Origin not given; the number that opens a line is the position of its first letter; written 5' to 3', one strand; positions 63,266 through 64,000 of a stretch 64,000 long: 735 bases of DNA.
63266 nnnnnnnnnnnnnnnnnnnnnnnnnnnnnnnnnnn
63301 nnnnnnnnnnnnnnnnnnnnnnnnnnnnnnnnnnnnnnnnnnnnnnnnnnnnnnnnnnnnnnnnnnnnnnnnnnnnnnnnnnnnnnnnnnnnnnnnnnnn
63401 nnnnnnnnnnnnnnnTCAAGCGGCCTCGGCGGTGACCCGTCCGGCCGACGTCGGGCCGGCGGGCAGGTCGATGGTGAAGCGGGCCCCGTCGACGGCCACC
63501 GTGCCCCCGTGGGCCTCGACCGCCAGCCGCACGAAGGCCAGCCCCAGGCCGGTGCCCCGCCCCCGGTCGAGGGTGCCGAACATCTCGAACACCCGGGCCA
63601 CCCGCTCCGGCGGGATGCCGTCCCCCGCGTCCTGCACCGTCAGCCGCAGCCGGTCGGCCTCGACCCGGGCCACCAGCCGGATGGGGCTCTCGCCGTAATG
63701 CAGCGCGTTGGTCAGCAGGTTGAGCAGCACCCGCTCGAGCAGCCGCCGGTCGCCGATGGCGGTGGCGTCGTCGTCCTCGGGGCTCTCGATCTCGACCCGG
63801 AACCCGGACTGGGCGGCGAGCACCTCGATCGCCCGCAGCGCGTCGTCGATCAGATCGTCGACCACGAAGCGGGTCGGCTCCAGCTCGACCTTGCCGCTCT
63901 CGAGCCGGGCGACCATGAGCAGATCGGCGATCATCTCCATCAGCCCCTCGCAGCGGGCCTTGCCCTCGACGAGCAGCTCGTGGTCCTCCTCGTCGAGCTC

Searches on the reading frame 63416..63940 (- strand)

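Call 51: search_protein_families(library=pfam, proteins=[window:63416-63940:-], max_evalue=0.0001)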
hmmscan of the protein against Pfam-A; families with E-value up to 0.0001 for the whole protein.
window:63416-63940:- (174 aa): 1 family
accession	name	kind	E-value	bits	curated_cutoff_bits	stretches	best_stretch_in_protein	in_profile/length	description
PF02518.31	HATPase_c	-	6.6e-24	84.9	26.4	1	63-161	1-109/111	Histidine kinase-, DNA gyrase B-, and HSP90-like ATPase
